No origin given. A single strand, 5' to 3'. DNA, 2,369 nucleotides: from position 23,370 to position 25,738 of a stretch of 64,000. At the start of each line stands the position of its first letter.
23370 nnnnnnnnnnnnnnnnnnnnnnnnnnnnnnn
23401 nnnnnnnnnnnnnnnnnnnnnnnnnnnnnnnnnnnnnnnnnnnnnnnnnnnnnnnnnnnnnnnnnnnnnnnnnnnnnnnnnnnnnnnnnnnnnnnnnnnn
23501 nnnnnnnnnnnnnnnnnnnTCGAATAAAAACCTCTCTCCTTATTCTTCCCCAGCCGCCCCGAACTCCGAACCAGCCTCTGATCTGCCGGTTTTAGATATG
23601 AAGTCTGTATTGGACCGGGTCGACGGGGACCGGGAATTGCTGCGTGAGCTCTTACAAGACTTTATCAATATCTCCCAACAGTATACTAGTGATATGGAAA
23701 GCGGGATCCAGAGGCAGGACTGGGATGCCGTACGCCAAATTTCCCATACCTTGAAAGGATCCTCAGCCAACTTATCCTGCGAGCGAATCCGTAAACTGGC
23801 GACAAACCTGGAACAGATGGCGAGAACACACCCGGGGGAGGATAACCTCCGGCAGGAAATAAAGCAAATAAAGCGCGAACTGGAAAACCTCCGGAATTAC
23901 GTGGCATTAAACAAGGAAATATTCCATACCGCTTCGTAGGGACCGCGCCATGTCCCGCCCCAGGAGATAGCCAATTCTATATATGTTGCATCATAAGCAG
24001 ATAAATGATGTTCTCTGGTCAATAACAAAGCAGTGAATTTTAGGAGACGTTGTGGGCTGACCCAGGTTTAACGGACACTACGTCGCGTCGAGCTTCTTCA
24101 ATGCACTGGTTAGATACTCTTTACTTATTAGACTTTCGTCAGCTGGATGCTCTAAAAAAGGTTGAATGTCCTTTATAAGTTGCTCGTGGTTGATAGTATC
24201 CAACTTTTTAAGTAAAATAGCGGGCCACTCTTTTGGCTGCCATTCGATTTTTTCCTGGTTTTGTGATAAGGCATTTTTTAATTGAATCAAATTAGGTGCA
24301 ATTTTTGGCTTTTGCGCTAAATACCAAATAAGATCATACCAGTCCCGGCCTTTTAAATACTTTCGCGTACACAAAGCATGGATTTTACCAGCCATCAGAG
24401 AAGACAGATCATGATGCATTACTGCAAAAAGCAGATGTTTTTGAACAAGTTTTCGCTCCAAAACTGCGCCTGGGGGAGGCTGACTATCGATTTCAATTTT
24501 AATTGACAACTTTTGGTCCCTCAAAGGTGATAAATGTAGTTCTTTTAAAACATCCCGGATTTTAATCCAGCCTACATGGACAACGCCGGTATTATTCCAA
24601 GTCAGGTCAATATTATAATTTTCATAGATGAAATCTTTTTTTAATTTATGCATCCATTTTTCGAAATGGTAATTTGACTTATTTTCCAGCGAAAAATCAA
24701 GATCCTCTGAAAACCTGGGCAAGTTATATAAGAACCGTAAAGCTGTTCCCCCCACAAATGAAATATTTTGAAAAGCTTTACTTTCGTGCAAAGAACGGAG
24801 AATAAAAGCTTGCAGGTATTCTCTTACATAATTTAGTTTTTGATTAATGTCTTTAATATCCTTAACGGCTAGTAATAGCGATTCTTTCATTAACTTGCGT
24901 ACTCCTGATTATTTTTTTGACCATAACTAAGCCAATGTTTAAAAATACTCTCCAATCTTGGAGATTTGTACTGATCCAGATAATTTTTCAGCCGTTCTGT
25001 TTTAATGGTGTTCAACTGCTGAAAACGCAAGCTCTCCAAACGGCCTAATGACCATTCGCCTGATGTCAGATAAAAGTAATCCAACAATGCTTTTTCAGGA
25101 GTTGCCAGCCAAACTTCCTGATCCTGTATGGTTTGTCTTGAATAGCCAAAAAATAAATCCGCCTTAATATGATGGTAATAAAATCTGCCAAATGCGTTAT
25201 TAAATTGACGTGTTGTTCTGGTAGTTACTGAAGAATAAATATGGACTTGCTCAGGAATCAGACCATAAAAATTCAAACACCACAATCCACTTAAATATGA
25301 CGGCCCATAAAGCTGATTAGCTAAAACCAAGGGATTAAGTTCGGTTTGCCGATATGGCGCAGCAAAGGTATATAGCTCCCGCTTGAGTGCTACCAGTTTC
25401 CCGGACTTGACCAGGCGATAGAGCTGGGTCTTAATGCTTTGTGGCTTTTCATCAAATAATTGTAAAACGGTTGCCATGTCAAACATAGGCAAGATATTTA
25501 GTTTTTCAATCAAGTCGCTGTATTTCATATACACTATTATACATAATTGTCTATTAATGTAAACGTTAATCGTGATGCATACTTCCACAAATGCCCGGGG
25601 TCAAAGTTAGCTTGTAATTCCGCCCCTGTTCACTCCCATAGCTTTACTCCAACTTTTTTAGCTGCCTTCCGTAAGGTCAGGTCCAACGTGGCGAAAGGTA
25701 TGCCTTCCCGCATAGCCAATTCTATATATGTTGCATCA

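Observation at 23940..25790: AbiEi/AbiEii abortive-infection cassette inserted into the 3' end of vapC, bracketed by 69-bp direct repeats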

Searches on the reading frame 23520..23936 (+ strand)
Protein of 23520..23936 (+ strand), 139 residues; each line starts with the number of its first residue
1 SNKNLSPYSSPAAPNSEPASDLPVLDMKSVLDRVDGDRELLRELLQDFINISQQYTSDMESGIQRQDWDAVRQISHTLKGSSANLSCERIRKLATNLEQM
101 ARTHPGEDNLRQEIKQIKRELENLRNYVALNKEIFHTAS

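Call 59: find_homologous_proteins(query=window:23520-23936:+, max_evalue=1e-10)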
Query seq(139 aa): 46 candidates shared short words with the query, none scored E <= 1e-10.
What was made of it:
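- Tried and rejected: Protein search with only the Hpt domain (call 59): nothing scored, and one search was lost.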

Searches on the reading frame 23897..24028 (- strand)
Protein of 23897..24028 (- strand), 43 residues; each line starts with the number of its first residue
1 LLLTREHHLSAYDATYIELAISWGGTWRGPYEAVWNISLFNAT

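Call 6: search_protein_families(library=pfam, proteins=[window:23897-24028:-], max_evalue=0.01)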
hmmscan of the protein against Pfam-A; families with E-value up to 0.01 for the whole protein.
window:23897-24028:- (43 aa): 0 families

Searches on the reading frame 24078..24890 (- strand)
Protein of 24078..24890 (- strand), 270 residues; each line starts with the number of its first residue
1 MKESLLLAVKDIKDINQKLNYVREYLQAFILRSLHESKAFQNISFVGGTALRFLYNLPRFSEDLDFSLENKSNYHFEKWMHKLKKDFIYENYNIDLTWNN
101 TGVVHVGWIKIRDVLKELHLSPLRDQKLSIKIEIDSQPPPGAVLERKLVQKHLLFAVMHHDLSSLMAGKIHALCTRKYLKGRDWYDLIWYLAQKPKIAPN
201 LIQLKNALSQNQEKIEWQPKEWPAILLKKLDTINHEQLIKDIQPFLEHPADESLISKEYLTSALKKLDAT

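Call 6: search_protein_families(library=pfam, proteins=[window:24078-24890:-], max_evalue=0.01)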
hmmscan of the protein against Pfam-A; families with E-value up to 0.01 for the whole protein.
window:24078-24890:- (270 aa): 1 family
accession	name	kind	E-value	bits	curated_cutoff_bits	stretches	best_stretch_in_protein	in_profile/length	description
PF08843.17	AbiEii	-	7.6e-23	82.1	22.5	1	30-249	2-230/238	Nucleotidyl transferase AbiEii toxin, Type IV TA system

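Call 11: find_encoding_contigs(protein=window:24078-24890:-, flank=10000, max_places=10)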
Protein window:24078-24890:- (270 aa): 3 contigs read that carry it; 3 places shown.
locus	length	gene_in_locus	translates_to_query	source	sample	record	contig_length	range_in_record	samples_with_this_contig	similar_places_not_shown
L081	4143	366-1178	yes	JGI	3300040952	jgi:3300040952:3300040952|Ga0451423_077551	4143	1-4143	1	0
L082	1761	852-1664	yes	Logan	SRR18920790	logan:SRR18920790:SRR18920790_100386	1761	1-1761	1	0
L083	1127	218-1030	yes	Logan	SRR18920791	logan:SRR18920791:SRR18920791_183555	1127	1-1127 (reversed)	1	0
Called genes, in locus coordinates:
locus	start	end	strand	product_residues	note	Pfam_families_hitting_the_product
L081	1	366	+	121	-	?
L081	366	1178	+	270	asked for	PF08843:AbiEii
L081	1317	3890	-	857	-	PF00989:PAS (faint), PF13188:PAS_8 (faint), PF13426:PAS_9 (weak), PF00512:HisKA, PF02518:HATPase_c, PF00072:Response_reg, PF01627:Hpt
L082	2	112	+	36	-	?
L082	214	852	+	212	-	-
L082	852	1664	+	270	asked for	PF08843:AbiEii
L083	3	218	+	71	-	?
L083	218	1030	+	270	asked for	PF08843:AbiEii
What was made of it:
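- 24890..25528 (-): abiEi: antitoxin and transcriptional regulator, 212 aa from the ATG at 25528. Its stop codon overlaps the abiEii start by 1 nt (TAATG). A 212-aa gene is called on L082 (call 11).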

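Call 25: search_protein_families(library=padloc, proteins=[window:24078-24890:-], max_evalue=0.01)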
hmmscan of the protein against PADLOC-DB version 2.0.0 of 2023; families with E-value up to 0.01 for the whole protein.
window:24078-24890:- (270 aa): 24 families
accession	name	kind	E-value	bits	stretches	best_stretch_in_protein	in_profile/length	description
PDLC02293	AbiEii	-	1.3e-70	236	1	7-268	6-268/270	AbiEii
PDLC02313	AbiEii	-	2.8e-36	123.3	1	19-256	20-245/254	AbiEii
PDLC02296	AbiEii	-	2.7e-23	80.5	1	23-265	26-267/282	AbiEii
PDLC02323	AbiEii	-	7.4e-22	76.1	1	23-210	21-201/248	AbiEii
PDLC02304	AbiEii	-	9.6e-18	63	1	23-245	23-237/260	AbiEii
PDLC02307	AbiEii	-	8.6e-15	53.1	1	30-235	15-190/219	AbiEii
PDLC02330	AbiEii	-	1.6e-14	52.2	1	24-199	8-167/219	AbiEii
PDLC02324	AbiEii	-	1.8e-13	48.8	2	29-76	12-62/231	AbiEii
PDLC02294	AbiEii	-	2.1e-10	38.9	1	40-248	42-239/260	AbiEii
PDLC02292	AbiEii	-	6.7e-09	33.9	1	23-87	30-91/283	AbiEii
PDLC02328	AbiEii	-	1.6e-08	32.7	1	45-193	17-144/203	AbiEii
PDLC02321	AbiEii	-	2.1e-08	32.2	2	150-194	174-217/296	AbiEii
PDLC02318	AbiEii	-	3e-08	31.4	1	25-70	24-71/280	AbiEii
PDLC02305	AbiEii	-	6.4e-07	26.9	1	155-250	157-241/306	AbiEii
PDLC02317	AbiEii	-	9.7e-07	26.1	1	24-96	24-100/396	AbiEii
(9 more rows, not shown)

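Call 26: search_protein_families(library=ncbifam, proteins=[window:24078-24890:-], max_evalue=0.01)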
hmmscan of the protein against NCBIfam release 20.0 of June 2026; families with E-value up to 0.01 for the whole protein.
window:24078-24890:- (270 aa): 0 families

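Call 29: find_homologous_proteins(query=window:24078-24890:-, max_evalue=1e-20)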
Query window:24078-24890:- (270 aa): 5971 proteins with E <= 1e-20 among 7074 candidates; the best 120 are listed.
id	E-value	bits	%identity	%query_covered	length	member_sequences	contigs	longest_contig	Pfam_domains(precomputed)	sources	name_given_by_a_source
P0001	4.0e-172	589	98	99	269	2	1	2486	PF08843.18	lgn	-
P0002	8.6e-100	352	56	98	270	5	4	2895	PF08843.18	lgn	-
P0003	7.9e-95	336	55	98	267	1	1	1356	PF08843.18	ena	-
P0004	1.3e-94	335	56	98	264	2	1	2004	PF08843.18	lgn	-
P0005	9.2e-94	332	52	99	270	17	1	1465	PF08843.18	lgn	-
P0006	9.2e-93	329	57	98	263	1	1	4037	PF08843.18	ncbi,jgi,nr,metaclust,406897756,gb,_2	ncbi:MAG: hypothetical protein ACD_73C00626G0001 [uncultured bacterium]|nr:MAG: hypothetical protein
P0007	9.2e-93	329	53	98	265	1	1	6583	PF08843.18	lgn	-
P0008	1.7e-92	328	55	98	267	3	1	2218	PF08843.18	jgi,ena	-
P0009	3.2e-92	327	54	98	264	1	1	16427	PF08843.18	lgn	-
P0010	4.5e-92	327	54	99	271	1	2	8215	PF08843.18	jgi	-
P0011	2.2e-91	324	54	98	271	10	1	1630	PF08843.18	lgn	-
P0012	2.4e-91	324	56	98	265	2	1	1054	PF08843.18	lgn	-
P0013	2.9e-91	324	54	96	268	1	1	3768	PF08843.18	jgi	jgi:hypothetical protein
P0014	3.6e-91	324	54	98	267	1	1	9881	PF08843.18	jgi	jgi:predicted nucleotidyltransferase component of viral defense system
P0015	7.5e-91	323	54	95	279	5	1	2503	PF08843.18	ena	-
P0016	9.6e-91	322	51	98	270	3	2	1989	PF08843.18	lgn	-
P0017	2.4e-90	321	53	98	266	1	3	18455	PF08843.18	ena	-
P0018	3.0e-90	321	54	98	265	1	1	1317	PF08843.18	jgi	-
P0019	7.0e-90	319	53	99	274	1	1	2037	PF08843.18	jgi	jgi:predicted nucleotidyltransferase component of viral defense system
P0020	7.1e-90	319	55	98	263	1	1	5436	PF08843.18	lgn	-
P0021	8.6e-90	319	52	100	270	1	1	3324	PF08843.18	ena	-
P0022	1.4e-89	319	52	100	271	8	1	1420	PF08843.18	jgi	jgi:predicted nucleotidyltransferase component of viral defense system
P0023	1.8e-89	318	52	98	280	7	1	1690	PF08843.18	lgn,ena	-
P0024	3.2e-89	317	55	98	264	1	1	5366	PF08843.18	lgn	-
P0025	3.5e-89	317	52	97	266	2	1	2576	PF08843.18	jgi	jgi:hypothetical protein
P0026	4.7e-89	317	51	98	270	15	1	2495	PF08843.18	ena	-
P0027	5.5e-89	317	52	98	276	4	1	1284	PF08843.18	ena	-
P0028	5.8e-89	316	53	98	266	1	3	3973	PF08843.18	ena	-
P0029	9.2e-89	316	53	98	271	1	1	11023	PF08843.18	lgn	-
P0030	9.6e-89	316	55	96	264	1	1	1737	PF08843.18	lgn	-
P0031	1.1e-88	316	53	98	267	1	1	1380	PF08843.18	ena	-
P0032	1.1e-88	316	54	98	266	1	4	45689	PF08843.18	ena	-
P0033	1.1e-88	316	52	98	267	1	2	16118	PF08843.18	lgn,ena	-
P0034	1.3e-88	315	52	99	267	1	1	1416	PF08843.18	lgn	-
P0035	1.3e-88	315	52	99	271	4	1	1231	PF08843.18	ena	-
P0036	1.6e-88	315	55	97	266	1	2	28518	PF08843.18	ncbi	-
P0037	1.7e-88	315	50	98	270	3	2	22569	PF08843.18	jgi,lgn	-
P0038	2.1e-88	315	53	98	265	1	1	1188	PF08843.18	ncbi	-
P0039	2.4e-88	314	54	98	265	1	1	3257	PF08843.18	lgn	-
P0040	2.5e-88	314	52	99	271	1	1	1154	PF08843.18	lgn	-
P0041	2.9e-88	314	51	98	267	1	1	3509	PF08843.18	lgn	-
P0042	2.9e-88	314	53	95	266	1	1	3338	PF08843.18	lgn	-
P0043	3.5e-88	314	55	93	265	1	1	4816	PF08843.18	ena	-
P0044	8.2e-88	313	51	98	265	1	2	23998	PF08843.18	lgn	-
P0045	8.3e-88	313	53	98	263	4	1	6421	PF08843.18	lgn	-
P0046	9.9e-88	312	52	99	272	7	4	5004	PF08843.18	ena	-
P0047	1.3e-87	312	51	98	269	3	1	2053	PF08843.18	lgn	-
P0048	1.5e-87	312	52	98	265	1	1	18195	PF08843.18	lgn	-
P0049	1.7e-87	312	51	98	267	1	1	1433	PF08843.18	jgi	-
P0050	1.7e-87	312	53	98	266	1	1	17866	PF08843.18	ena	-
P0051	1.8e-87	312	52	98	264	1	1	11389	PF08843.18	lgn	-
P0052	2.1e-87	311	51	98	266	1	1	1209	PF08843.18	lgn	-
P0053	2.2e-87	311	52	98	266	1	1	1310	PF08843.18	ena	-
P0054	2.4e-87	311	51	98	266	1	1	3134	PF08843.18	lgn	-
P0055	2.7e-87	311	52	98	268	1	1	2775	PF08843.18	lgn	-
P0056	3.9e-87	310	54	99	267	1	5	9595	PF08843.18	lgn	-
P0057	3.9e-87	310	52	98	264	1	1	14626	PF08843.18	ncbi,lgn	ncbi:MAG: nucleotidyl transferase AbiEii/AbiGii toxin family protein [Lentisphaeria bacterium]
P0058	4.2e-87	310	52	99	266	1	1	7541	PF08843.18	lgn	-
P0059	5.6e-87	310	52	98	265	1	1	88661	PF08843.18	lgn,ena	-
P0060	5.9e-87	310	50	98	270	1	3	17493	PF08843.18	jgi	jgi:hypothetical protein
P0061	5.9e-87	310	55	96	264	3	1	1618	PF08843.18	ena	-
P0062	6.7e-87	310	50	98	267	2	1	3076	PF08843.18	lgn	-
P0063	6.8e-87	310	53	98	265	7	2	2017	PF08843.18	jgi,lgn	jgi:predicted nucleotidyltransferase component of viral defense system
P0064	7.2e-87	310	52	99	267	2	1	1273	PF08843.18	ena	-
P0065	7.5e-87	310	52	98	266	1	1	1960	PF08843.18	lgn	-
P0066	1.0e-86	309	53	98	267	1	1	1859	PF08843.18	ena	-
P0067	1.0e-86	309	52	98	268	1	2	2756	PF08843.18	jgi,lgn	-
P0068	1.1e-86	309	52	98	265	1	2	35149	PF08843.18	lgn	-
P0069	1.1e-86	309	53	98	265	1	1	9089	PF08843.18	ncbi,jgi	jgi:hypothetical protein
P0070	1.6e-86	309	53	99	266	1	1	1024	PF08843.18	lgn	-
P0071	1.6e-86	308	52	95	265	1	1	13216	PF08843.18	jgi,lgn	-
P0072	1.7e-86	308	54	99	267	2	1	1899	PF08843.18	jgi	-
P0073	1.8e-86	308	54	98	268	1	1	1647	PF08843.18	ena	-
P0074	1.8e-86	308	52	98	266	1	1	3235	PF08843.18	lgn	-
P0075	2.0e-86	308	53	98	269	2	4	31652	PF08843.18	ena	-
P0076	2.0e-86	308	53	99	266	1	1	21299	PF08843.18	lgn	-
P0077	2.5e-86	308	51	98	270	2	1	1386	PF08843.18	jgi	jgi:hypothetical protein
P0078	3.1e-86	308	53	98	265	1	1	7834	PF08843.18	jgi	jgi:hypothetical protein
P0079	4.2e-86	307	52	98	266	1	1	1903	PF08843.18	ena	-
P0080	4.4e-86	307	53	98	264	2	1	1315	PF08843.18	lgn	-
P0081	5.0e-86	307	51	98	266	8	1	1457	PF08843.18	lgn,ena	-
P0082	5.1e-86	307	52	98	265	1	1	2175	PF08843.18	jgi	jgi:predicted nucleotidyltransferase component of viral defense system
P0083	5.3e-86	307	51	99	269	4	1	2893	PF08843.18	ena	-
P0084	5.4e-86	307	53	95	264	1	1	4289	PF08843.18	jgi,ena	-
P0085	6.1e-86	307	53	98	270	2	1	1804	PF08843.18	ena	-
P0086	6.8e-86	306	53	98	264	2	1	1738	PF08843.18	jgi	-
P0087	7.6e-86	306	52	98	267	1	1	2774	PF08843.18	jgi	jgi:predicted nucleotidyltransferase component of viral defense system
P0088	7.7e-86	306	50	99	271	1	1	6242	PF08843.18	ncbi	-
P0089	8.4e-86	306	53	98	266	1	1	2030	PF08843.18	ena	-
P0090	8.5e-86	306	53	98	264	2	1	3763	PF08843.18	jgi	jgi:predicted nucleotidyltransferase component of viral defense system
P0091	8.6e-86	306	52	99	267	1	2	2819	PF08843.18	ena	-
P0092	8.7e-86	306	53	99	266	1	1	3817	PF08843.18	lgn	-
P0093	9.3e-86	306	53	97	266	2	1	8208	PF08843.18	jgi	-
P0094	1.0e-85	306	52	98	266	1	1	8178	PF08843.18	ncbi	-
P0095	1.1e-85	306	52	98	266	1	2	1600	PF08843.18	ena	-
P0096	1.1e-85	306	52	96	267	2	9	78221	PF08843.18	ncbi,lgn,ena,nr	ncbi:MAG: nucleotidyl transferase AbiEii/AbiGii toxin family protein [Planctomycetota bacterium]|nr:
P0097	1.1e-85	306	54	98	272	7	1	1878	PF08843.18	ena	-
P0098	1.3e-85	306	52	98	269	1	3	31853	PF08843.18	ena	-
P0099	1.4e-85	305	51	98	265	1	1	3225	PF08843.18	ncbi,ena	-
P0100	1.5e-85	305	52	98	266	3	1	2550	PF08843.18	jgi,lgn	jgi:predicted nucleotidyltransferase component of viral defense system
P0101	1.5e-85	305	51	95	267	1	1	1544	PF08843.18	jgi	jgi:predicted nucleotidyltransferase component of viral defense system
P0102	1.6e-85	305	52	98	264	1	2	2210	PF08843.18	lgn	-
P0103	1.7e-85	305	52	98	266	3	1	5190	PF08843.18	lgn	-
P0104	1.9e-85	305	52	98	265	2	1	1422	PF08843.18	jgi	-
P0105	1.9e-85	305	50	98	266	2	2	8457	PF08843.18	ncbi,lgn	ncbi:MAG: nucleotidyl transferase AbiEii/AbiGii toxin family protein [bacterium]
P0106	1.9e-85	305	51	99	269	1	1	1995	PF08843.18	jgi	-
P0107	2.2e-85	305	51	98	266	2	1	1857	PF08843.18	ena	-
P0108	2.2e-85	305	53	98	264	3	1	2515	PF08843.18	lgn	-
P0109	2.4e-85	305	53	98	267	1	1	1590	PF08843.18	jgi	-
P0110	2.5e-85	305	51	98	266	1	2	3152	PF08843.18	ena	-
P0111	2.6e-85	305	53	98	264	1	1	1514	PF08843.18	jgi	jgi:predicted nucleotidyltransferase component of viral defense system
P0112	3.1e-85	304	52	98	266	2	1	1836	PF08843.18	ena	-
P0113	3.3e-85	304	53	98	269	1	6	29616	PF08843.18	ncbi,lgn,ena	-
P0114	4.0e-85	304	52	98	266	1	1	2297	PF08843.18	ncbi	-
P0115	4.2e-85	304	53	100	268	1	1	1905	PF08843.18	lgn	-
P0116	4.2e-85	304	51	98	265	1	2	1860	PF08843.18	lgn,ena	-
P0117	4.2e-85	304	52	98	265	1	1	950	PF08843.18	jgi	jgi:predicted nucleotidyltransferase component of viral defense system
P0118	4.4e-85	304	52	98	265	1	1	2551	PF08843.18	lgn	-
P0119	4.4e-85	304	52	99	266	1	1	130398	PF08843.18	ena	-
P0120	4.7e-85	304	52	99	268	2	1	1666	PF08843.18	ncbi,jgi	jgi:hypothetical protein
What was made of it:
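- Closest known: AbiE. Different: Only one close relative is known, at 98% identity; all other AbiEii homologues found are at most 57% identical (call 29).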

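Call 30: find_encoding_contigs(protein=P0001, flank=10000, max_places=10)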
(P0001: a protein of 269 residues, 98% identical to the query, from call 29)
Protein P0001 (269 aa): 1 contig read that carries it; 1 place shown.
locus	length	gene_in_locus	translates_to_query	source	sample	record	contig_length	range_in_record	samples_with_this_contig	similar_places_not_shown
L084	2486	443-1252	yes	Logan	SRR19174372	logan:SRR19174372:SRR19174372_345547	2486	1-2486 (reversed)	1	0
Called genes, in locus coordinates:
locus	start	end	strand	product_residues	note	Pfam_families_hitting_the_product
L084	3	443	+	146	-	?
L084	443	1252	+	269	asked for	PF08843:AbiEii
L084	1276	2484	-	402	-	?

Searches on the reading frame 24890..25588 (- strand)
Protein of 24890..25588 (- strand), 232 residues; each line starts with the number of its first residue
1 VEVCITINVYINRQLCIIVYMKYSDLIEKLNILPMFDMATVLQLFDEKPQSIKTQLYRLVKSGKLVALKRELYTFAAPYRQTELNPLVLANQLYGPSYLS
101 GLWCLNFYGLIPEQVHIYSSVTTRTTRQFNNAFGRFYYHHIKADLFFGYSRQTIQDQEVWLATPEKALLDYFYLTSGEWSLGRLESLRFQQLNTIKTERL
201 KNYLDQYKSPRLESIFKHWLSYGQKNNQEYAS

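Call 6: search_protein_families(library=pfam, proteins=[window:24890-25588:-], max_evalue=0.01)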
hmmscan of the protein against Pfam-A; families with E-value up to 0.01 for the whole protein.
window:24890-25588:- (232 aa): 1 family
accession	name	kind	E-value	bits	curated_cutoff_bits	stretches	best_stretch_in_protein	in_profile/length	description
PF11459.13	AbiEi_3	-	0.002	18.2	26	1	115-219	4-116/157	Transcriptional regulator, AbiEi antitoxin, Type IV TA system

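Call 25: search_protein_families(library=padloc, proteins=[window:24890-25528:-], max_evalue=0.01)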
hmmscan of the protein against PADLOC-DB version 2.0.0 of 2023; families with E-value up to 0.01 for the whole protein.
window:24890-25528:- (212 aa): 18 families
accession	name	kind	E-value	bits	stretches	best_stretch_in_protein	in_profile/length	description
PDLC02241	AbiEi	-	2.2e-52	175.8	1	1-199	1-194/199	AbiEi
PDLC02272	AbiEi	-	4.1e-42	142.3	1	1-194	1-189/200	AbiEi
PDLC02230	AbiEi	-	3.4e-38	129.3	1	26-197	13-187/192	AbiEi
PDLC02240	AbiEi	-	9e-27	92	1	15-196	17-207/216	AbiEi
PDLC02274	AbiEi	-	9.7e-21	72.5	1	36-193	38-204/217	AbiEi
PDLC02267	AbiEi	-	7.8e-17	59.5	1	5-189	8-187/252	AbiEi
PDLC02255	AbiEi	-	9.3e-15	52.7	1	20-197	20-181/186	AbiEi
PDLC02269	AbiEi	-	3.9e-10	37.5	1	6-191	3-182/251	AbiEi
PDLC02227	AbiEi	-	5e-09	34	1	35-197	34-183/233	AbiEi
PDLC02287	AbiEi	-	1.3e-08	32.8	1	7-192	4-183/253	AbiEi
PDLC02232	AbiEi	-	3.6e-08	31.5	1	15-150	20-158/177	AbiEi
PDLC02276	AbiEi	-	2.8e-06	25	1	36-151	37-156/270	AbiEi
PDLC02271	AbiEi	-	4e-06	24.2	1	17-153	28-167/263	AbiEi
PDLC02225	AbiEi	-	1e-05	23.4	1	33-152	32-145/198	AbiEi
PDLC02265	AbiEi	-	0.00024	18.9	1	28-152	23-148/198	AbiEi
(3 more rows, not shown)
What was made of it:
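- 24890..25528 (-): PADLOC AbiEi at 2.2e-52, protein residues 1-199 on profile positions 1-194 (call 25).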

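Call 26: search_protein_families(library=ncbifam, proteins=[window:24890-25528:-], max_evalue=0.01)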
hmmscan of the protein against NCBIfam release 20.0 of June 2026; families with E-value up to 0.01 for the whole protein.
window:24890-25528:- (212 aa): 1 family
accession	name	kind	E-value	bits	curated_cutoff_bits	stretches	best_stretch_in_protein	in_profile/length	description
NF047376.1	TAA_AbiEi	equivalog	0.00087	19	150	1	22-150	27-160/172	type IV toxin-antitoxin system AbiEi family antitoxin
